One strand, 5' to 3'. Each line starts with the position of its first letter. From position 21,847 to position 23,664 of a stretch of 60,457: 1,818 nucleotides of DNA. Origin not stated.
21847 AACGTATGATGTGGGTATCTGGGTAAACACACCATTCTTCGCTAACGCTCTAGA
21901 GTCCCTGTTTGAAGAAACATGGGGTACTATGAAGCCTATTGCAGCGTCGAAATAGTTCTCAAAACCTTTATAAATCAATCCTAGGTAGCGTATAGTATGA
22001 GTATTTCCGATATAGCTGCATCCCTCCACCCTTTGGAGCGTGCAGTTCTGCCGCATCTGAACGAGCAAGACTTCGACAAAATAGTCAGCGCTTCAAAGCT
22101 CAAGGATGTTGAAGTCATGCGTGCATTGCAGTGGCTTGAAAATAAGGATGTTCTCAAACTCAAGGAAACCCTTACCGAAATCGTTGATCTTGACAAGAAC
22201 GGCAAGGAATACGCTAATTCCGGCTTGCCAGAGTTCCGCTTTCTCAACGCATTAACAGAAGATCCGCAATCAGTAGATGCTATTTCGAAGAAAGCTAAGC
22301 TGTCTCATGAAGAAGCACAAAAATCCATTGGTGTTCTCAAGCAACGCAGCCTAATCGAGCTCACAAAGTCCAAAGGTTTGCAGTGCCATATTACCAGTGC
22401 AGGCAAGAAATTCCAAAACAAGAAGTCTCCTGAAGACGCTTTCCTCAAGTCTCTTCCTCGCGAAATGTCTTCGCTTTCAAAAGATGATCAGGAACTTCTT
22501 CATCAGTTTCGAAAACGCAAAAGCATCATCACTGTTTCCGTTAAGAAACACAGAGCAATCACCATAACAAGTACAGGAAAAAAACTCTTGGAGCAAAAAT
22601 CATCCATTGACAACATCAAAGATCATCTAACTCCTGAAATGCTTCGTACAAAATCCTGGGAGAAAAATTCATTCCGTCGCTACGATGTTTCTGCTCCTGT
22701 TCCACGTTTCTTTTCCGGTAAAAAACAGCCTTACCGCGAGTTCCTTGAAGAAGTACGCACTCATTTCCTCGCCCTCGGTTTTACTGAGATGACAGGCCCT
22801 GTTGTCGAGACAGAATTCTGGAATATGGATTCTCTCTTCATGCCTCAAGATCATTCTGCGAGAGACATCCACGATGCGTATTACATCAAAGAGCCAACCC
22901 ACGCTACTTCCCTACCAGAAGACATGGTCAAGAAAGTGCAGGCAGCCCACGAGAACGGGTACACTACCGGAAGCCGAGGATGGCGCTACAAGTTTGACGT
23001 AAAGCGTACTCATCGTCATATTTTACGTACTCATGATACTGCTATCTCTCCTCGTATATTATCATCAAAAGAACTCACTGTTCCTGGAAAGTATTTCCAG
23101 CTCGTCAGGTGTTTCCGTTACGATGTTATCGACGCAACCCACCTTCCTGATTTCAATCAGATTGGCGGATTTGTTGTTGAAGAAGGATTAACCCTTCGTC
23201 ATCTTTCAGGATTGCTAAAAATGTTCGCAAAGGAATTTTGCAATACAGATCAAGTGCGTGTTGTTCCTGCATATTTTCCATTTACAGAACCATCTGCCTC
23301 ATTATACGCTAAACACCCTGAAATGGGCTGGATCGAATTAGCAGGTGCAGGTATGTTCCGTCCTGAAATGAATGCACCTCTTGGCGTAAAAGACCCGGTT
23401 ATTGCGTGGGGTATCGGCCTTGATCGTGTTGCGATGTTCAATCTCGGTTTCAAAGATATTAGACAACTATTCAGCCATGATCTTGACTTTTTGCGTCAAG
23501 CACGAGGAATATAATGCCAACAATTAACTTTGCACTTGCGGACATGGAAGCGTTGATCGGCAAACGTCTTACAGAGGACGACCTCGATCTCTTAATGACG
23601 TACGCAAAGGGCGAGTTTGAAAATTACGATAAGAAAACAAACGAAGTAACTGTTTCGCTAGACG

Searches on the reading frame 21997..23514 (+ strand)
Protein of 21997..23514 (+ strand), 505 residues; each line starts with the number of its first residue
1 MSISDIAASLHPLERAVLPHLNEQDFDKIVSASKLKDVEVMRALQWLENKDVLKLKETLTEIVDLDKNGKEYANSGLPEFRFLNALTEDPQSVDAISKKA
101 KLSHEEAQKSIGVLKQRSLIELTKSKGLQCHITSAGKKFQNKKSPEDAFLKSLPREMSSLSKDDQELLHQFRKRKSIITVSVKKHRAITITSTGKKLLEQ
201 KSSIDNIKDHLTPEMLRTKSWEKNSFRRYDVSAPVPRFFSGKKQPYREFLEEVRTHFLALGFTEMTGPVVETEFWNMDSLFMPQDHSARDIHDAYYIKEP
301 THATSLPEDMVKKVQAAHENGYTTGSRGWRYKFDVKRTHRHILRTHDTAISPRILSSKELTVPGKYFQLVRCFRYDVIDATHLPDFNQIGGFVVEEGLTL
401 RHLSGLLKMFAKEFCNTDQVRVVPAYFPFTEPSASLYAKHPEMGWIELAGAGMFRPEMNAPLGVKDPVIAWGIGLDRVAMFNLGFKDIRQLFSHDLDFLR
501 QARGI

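Call 12: search_protein_families(library=pfam, proteins=[window:21997-23514:+])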
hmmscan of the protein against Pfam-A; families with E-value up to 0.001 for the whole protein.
window:21997-23514:+ (505 aa): 2 families
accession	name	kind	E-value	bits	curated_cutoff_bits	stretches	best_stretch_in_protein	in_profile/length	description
PF01409.25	tRNA-synt_2d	-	2.7e-80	269.9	19.8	1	229-501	2-245/246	tRNA synthetases class II core domain (F)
PF00152.25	tRNA-synt_2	-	2.1e-05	24.2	25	0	359-390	84-118/308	tRNA synthetases class II (D, K and N)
